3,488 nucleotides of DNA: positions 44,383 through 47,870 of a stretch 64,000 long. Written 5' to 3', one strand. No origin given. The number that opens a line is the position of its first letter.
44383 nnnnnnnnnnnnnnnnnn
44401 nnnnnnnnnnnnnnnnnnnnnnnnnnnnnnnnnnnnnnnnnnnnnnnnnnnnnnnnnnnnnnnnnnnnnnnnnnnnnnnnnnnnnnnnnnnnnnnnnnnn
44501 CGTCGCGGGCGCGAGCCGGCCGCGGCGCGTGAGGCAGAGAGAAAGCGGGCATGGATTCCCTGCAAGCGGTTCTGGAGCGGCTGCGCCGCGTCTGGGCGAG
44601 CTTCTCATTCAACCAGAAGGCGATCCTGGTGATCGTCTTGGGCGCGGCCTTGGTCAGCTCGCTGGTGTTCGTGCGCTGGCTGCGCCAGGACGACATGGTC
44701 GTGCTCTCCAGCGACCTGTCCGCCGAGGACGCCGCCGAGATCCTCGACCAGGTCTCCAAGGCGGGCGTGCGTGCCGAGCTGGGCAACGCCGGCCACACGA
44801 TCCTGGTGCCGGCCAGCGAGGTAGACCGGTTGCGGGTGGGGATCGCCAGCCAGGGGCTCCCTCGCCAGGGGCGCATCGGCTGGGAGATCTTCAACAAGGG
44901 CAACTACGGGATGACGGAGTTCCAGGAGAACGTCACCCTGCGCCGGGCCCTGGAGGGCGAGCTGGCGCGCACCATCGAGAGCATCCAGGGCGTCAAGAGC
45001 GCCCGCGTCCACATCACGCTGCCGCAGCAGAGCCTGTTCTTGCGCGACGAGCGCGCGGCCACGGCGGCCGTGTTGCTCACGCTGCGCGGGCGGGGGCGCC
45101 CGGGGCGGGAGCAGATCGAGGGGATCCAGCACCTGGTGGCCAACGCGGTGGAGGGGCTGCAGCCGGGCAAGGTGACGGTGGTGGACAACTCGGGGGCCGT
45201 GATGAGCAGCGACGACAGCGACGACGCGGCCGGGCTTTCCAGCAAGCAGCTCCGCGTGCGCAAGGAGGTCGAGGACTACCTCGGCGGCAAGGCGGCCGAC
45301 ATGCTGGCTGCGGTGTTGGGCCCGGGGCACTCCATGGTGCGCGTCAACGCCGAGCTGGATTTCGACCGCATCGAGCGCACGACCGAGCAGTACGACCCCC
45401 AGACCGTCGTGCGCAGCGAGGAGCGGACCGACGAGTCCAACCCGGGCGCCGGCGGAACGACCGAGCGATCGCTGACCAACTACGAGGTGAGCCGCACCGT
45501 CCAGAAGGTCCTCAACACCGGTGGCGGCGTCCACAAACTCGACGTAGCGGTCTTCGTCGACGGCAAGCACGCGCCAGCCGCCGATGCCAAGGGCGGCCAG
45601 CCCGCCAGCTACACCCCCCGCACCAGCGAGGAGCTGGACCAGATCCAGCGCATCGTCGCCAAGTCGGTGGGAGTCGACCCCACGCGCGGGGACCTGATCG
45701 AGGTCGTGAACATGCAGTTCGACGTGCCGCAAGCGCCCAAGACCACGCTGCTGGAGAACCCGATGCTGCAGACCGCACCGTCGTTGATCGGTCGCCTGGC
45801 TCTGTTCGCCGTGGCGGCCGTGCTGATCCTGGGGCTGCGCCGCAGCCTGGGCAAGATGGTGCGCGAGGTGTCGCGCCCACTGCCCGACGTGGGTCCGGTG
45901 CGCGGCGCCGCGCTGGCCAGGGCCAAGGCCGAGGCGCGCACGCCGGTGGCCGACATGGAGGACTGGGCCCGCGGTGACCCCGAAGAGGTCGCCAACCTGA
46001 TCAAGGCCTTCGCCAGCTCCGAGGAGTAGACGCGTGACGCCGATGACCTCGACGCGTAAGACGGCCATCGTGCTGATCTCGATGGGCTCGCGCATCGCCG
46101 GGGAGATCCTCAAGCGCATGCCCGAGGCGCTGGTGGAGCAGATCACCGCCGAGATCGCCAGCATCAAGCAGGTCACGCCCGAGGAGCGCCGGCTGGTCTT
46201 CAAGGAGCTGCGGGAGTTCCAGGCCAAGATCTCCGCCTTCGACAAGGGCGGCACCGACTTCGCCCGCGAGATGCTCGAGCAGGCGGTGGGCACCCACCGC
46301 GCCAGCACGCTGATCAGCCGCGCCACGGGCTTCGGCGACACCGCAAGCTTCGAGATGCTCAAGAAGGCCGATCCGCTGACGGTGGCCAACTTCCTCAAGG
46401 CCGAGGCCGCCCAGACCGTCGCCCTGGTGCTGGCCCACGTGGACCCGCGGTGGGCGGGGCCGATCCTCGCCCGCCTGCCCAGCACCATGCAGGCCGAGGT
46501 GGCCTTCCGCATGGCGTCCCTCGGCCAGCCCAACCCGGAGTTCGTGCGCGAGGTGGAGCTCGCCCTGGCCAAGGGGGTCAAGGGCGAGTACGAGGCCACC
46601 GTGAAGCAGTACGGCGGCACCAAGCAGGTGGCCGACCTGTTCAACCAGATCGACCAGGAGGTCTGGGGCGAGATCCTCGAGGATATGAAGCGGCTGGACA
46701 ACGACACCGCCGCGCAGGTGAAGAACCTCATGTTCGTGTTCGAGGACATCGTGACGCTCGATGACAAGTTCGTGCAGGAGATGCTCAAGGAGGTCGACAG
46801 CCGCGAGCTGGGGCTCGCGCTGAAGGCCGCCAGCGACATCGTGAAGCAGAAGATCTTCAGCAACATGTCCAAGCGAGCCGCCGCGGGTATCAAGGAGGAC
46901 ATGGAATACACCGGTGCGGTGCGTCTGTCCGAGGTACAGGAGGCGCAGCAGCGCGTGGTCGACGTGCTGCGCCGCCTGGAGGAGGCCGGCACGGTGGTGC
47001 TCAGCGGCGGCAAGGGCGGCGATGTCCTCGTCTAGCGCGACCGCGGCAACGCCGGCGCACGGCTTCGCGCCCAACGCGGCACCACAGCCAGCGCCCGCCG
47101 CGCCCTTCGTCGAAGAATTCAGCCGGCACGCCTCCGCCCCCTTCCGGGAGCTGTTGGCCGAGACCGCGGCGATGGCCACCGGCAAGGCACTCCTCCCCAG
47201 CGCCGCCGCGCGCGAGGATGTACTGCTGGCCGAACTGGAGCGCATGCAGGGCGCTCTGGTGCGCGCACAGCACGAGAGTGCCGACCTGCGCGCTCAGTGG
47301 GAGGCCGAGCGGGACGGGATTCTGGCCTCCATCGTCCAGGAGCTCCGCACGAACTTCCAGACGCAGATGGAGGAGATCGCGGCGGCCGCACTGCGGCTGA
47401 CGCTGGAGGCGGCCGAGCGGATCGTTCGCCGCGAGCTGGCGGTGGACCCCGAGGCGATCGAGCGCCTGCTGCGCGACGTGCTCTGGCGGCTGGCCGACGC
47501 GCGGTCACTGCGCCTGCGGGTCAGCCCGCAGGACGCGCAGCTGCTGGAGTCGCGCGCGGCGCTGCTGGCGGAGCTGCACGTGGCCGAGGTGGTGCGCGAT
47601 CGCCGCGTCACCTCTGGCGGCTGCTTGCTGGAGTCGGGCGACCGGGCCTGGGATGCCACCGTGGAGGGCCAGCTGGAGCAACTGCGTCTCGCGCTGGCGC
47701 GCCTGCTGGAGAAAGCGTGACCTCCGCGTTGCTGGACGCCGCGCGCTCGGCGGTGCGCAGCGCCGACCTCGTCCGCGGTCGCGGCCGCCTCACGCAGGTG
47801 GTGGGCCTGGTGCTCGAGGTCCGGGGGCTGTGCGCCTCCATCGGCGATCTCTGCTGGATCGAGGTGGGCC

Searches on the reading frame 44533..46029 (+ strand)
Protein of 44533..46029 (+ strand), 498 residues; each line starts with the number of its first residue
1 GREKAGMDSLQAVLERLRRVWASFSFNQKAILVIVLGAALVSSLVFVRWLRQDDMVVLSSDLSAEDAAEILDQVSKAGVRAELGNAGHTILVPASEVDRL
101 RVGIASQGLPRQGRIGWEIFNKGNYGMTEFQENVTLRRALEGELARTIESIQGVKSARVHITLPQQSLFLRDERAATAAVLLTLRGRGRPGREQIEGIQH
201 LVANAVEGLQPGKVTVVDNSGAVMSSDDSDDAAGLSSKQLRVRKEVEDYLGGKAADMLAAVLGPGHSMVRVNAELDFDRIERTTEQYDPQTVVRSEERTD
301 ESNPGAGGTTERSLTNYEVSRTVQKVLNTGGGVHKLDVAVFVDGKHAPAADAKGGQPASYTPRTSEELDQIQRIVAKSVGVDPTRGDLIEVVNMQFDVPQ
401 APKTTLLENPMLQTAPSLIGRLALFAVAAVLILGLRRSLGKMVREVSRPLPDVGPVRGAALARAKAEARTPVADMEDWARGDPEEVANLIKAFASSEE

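Call 9: search_protein_families(library=pfam, proteins=[window:44533-46029:+])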
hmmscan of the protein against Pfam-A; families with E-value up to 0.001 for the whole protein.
window:44533-46029:+ (498 aa): 2 families
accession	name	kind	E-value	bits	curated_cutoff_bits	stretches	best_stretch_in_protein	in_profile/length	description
PF01514.23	YscJ_FliF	-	1e-59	201.9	24.4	1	51-225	2-178/179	Secretory protein of YscJ/FliF family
PF08345.17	YscJ_FliF_C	-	5.7e-34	118.1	23.8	2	308-396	72-147/147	Flagellar M-ring protein C-terminal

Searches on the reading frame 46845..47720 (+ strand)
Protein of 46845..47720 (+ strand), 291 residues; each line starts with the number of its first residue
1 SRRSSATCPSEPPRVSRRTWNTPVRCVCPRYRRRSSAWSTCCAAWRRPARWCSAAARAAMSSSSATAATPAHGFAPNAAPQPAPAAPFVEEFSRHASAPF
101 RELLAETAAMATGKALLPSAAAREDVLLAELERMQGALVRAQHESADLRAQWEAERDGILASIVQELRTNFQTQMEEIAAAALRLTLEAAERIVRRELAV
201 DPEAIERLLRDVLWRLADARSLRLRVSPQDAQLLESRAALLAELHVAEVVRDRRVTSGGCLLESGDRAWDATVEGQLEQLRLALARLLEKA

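Call 10: search_protein_families(library=pfam, proteins=[window:46845-47720:+])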
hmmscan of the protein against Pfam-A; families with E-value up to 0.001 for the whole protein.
window:46845-47720:+ (291 aa): 1 family
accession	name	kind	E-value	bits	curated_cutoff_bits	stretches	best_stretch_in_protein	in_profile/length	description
PF02108.21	FliH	-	1.3e-19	70.9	24.1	1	160-280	7-128/128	Flagellar assembly protein FliH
